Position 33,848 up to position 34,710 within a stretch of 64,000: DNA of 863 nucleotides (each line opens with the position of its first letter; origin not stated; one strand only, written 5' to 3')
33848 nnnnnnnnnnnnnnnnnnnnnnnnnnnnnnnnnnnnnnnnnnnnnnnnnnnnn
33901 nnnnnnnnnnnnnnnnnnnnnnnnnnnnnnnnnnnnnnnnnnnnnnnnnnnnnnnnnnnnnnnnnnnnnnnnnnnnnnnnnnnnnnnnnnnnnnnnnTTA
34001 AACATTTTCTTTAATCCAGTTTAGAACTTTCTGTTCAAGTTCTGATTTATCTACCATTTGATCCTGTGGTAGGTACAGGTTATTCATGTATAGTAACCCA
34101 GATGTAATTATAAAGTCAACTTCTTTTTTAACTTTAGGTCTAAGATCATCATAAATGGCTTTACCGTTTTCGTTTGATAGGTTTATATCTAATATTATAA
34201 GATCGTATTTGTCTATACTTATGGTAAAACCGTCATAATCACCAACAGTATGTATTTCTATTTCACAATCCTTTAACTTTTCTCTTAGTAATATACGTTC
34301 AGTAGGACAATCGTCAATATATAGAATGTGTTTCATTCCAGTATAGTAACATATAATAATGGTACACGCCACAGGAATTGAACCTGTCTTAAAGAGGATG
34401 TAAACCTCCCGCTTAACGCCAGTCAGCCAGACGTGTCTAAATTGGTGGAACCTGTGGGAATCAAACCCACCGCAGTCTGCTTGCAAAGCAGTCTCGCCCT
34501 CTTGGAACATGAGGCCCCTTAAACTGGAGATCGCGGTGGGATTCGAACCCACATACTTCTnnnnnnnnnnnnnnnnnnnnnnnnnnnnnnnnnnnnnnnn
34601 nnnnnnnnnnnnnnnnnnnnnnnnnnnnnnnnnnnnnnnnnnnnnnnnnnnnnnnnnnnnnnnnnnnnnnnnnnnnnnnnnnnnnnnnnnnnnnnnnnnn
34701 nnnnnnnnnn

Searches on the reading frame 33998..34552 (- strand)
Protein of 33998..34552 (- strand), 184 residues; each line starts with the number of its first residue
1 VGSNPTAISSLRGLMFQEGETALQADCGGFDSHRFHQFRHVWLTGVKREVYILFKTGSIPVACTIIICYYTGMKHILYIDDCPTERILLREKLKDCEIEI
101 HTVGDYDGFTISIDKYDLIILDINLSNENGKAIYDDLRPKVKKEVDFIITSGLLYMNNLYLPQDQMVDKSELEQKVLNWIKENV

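Call 10: search_protein_families(library=phrogs, proteins=[window:33998-34552:-])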
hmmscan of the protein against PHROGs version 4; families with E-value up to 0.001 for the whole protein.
window:33998-34552:- (184 aa): 2 families
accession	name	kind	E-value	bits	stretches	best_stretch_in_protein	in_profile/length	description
phrog_5982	-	unknown function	1.3e-05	24.2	1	72-154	867-951/1030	-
phrog_731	-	unknown function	1.4e-05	25.5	1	73-140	1-70/227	-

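Call 51: search_protein_families(library=pfam, proteins=[window:33998-34552:-], max_evalue=0.1)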
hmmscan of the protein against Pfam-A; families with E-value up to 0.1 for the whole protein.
window:33998-34552:- (184 aa): 1 family
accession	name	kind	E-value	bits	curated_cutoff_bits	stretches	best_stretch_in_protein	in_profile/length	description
PF00072.30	Response_reg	-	9.4e-06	26.2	30.2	1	76-151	1-77/111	Response regulator receiver domain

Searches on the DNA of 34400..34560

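Call 106: search_rna_families(source=window, start=34400, end=34560, threshold=evalue, max_evalue=10, show_alignments=2)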
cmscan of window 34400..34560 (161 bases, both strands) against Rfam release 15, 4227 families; matches with E-value up to 10: 7.
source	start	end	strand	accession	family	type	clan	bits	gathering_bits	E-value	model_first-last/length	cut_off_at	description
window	34447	34518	-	RF01852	tRNA-Sec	Gene; tRNA;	CL00001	18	47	0.22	1-91/91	no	Selenocysteine transfer RNA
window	34536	34552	+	RF04351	Plastid-psbl-rps4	Cis-reg;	-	16.6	68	0.33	9-25/53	no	Plastid-psbl-rps4 3UTR RNA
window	34439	34465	+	RF02519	ToxI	Gene; antitoxin;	-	14.8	50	1.9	1-34/34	no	ToxI antitoxin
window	34454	34470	-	RF03523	mir-4703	Gene; miRNA;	-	13.3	88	4.5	22-38/61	no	mir-4703 microRNA precursor family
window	34445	34544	+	RF04354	Plastid-ycf2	Cis-reg;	-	13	65.7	3.9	1-75/75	no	Plastid-ycf2 5UTR RNA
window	34536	34552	-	RF00023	tmRNA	Gene;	CL00001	11.5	47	0.0043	347-363/374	no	transfer-messenger RNA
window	34465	34560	-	RF02223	sX4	Gene; sRNA;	-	9.3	70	6.7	70-167/167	5'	Proteobacterial sRNA sX4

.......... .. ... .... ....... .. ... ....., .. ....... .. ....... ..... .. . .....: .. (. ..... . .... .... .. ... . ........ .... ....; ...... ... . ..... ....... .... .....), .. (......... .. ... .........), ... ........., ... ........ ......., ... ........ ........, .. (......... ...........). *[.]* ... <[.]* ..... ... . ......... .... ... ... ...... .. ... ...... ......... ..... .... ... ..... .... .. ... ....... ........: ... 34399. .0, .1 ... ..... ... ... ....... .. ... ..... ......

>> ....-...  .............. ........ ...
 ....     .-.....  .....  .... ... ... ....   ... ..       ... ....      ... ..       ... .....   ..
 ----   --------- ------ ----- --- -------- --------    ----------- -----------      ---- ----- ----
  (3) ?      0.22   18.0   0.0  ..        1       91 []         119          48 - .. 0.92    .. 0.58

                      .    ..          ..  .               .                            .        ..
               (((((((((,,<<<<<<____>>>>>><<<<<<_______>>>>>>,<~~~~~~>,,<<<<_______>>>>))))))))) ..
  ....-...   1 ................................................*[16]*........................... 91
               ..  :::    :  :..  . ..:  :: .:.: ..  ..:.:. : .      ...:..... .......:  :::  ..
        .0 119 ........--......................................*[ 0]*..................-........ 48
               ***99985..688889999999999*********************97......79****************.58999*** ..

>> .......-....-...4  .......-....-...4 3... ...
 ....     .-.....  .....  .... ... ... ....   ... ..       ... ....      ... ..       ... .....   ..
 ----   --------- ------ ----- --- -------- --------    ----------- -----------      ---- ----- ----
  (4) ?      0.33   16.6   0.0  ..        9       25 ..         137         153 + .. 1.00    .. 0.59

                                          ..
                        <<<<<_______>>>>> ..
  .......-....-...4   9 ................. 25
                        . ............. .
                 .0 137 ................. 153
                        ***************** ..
